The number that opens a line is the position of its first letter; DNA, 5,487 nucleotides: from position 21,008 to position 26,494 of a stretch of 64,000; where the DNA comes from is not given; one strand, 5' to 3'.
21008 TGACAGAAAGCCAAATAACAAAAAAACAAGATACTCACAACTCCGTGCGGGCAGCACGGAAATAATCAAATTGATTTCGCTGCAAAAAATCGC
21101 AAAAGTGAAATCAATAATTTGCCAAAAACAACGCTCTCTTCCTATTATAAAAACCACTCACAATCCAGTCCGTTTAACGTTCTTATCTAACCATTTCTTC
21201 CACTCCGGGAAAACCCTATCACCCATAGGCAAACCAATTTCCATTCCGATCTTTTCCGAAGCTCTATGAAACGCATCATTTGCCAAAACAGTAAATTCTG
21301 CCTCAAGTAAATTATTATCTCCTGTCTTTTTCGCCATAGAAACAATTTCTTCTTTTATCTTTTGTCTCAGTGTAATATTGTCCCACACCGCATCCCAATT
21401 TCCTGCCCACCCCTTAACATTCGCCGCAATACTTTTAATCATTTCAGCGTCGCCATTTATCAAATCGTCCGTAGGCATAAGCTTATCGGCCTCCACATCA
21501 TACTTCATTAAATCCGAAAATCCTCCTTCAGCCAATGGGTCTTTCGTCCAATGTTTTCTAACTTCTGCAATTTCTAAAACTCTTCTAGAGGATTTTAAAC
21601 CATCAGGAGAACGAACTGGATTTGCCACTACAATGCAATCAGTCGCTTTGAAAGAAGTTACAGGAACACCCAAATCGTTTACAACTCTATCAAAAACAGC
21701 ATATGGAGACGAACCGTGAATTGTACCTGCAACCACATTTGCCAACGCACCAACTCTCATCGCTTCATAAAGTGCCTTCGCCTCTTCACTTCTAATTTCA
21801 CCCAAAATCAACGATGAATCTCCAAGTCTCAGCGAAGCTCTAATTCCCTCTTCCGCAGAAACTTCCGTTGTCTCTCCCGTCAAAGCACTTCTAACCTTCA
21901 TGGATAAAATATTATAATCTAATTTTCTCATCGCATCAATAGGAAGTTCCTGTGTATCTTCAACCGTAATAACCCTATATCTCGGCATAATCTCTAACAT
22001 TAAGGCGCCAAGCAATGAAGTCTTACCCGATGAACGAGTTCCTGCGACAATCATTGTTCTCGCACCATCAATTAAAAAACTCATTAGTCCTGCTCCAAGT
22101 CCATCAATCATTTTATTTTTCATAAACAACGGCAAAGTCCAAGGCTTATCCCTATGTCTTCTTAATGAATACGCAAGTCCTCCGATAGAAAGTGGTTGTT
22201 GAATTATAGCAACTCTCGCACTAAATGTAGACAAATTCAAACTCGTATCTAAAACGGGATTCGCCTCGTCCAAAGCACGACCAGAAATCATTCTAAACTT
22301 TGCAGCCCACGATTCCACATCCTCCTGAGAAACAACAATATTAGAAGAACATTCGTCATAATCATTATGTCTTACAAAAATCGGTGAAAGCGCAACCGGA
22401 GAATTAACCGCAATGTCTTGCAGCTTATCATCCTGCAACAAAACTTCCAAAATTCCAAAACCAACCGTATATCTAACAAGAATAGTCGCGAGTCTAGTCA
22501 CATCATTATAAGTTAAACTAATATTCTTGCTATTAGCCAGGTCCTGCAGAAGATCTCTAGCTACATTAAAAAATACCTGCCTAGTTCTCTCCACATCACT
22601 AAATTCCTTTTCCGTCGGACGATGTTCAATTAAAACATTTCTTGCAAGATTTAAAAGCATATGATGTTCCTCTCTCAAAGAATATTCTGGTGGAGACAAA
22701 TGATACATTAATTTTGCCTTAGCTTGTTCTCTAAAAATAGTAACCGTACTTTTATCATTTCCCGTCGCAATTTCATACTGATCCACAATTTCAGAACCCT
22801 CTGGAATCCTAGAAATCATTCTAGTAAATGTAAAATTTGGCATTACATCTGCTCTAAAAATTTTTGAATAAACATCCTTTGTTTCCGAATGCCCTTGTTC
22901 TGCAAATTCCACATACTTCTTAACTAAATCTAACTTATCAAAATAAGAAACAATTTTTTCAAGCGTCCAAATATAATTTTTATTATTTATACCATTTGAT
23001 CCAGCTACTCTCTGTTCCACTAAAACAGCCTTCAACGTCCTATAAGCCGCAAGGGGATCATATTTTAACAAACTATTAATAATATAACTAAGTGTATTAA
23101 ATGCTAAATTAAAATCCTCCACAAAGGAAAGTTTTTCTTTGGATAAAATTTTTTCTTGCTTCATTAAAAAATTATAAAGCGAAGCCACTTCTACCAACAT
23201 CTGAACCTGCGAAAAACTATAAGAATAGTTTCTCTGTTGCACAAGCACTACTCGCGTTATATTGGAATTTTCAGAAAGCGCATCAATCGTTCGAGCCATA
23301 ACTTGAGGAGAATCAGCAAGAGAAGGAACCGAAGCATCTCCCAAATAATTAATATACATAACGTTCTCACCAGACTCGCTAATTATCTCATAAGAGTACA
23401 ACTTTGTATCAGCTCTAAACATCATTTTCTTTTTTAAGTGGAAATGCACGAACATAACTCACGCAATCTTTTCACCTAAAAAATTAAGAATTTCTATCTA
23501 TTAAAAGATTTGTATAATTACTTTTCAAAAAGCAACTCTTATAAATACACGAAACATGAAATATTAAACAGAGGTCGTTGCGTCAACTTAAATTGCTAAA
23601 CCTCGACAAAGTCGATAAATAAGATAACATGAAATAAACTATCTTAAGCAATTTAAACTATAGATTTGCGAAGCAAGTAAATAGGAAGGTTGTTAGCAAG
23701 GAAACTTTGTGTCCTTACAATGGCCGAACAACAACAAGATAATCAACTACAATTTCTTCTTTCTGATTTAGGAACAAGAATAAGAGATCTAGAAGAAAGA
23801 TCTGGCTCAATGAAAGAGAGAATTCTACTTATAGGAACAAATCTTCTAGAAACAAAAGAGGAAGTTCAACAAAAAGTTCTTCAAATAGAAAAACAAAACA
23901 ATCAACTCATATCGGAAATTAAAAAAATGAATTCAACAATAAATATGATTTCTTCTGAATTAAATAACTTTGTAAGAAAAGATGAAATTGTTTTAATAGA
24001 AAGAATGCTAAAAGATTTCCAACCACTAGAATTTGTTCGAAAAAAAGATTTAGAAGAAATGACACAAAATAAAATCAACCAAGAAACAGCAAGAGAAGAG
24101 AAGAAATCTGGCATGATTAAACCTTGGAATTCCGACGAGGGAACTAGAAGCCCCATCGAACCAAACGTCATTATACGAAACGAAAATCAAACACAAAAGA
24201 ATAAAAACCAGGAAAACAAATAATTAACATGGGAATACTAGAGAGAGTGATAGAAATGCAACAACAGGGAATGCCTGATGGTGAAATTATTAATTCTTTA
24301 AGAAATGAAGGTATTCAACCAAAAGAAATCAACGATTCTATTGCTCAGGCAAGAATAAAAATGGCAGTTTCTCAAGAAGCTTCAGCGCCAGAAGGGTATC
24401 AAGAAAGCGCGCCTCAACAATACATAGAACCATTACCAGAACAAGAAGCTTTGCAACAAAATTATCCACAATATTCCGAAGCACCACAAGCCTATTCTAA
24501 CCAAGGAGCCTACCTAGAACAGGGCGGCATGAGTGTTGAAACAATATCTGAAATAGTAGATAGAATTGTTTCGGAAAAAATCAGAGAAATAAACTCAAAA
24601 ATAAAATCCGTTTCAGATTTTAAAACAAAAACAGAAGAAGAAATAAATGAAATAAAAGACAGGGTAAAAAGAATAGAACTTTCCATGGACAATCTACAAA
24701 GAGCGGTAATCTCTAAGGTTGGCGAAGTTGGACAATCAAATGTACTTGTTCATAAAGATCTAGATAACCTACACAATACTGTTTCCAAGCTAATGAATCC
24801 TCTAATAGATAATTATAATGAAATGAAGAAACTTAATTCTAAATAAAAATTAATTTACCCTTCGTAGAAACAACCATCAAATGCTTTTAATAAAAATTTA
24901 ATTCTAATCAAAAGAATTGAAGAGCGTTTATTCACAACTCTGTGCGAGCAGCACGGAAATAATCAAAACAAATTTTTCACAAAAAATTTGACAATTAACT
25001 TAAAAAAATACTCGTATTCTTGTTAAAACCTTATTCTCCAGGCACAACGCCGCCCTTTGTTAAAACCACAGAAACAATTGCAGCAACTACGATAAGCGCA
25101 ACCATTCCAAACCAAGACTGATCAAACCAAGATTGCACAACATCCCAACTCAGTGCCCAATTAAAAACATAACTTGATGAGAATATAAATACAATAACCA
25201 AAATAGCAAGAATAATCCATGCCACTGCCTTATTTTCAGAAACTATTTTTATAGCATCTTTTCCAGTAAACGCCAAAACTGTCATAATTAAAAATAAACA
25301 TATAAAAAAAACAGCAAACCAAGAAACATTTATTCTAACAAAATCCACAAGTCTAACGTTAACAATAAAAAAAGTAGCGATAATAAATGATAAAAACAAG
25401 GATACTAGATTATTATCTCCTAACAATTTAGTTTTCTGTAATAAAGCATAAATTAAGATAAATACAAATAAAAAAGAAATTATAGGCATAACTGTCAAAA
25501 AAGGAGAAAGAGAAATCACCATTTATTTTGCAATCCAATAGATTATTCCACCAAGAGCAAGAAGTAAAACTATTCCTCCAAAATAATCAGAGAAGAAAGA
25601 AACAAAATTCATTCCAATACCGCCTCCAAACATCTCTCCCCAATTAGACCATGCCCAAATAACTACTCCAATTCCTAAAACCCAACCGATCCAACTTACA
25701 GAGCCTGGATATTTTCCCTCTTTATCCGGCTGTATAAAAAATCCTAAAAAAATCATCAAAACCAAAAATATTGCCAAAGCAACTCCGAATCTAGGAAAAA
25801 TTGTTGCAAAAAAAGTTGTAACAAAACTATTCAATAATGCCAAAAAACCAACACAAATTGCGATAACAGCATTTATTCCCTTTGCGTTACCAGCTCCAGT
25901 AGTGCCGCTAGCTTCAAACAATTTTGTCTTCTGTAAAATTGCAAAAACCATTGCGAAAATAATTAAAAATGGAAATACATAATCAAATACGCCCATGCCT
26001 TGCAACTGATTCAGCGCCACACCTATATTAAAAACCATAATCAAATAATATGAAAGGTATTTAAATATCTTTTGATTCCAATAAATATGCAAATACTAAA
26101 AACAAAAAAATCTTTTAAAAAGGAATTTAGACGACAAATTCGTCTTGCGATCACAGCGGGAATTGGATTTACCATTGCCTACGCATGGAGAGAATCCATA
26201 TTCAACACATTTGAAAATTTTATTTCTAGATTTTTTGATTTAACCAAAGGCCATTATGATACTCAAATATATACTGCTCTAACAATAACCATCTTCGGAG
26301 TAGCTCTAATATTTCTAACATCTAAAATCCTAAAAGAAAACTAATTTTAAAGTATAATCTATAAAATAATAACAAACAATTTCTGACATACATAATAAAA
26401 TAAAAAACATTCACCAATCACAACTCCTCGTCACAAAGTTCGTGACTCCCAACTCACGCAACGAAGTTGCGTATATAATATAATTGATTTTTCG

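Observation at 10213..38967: Twelve co-oriented two-hairpin intergenic elements with compensatory stem changes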

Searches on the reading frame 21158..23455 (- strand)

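Call 8: search_protein_families(library=pfam, proteins=[window:21158-23455:-])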
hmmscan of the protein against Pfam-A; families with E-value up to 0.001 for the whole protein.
window:21158-23455:- (765 aa): 1 family
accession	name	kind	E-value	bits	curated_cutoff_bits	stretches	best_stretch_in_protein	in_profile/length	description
PF00437.27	T2SSE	-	1e-13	51.2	24.9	1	414-609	93-272/370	Type II/IV secretion system protein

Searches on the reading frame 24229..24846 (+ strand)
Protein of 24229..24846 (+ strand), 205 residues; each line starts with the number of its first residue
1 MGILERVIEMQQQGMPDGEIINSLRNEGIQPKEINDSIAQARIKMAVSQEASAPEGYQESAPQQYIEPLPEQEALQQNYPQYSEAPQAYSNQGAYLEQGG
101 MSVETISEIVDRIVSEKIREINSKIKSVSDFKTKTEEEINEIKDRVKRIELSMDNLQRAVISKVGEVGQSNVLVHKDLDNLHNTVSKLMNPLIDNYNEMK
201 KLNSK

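Call 92: search_protein_families(library=pfam, proteins=[window:24229-24846:+], max_evalue=0.01)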
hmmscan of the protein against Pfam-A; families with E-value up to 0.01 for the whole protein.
window:24229-24846:+ (205 aa): 4 families
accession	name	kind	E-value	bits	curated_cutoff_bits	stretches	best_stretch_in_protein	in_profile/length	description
PF00804.31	Syntaxin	-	9.9e-05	22.6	26.7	1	102-200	17-113/157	Syntaxin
PF07889.17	DUF1664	-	0.0026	18.3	34.6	0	113-160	63-110/124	Protein of unknown function (DUF1664)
PF00015.26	MCPsignal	-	0.0036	17.6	34.6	1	114-162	105-153/172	Methyl-accepting chemotaxis protein (MCP) signalling domain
PF08702.15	Fib_alpha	-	0.0057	17.3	29.9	0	111-204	30-123/143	Fibrinogen alpha/beta chain family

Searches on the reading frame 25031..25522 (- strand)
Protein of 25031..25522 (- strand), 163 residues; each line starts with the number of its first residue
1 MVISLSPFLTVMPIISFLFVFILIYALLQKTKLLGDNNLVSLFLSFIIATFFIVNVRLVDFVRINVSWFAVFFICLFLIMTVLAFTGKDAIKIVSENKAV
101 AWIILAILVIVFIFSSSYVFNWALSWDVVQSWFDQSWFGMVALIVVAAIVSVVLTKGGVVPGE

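Call 23: search_protein_families(library=pfam, proteins=[window:25031-25522:-])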
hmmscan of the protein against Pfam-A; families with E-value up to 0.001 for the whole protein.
window:25031-25522:- (163 aa): 0 families

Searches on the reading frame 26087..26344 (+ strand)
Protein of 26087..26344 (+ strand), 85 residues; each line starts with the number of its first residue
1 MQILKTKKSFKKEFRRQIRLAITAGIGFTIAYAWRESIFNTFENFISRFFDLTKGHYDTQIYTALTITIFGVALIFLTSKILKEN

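Call 92: search_protein_families(library=pfam, proteins=[window:26087-26344:+], max_evalue=0.01)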
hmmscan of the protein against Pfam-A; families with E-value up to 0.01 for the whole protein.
window:26087-26344:+ (85 aa): 1 family
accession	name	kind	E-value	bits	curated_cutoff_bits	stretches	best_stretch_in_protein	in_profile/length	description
PF18898.5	DUF5654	-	1.9e-10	41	23.8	1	11-84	2-70/71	Family of unknown function (DUF5654)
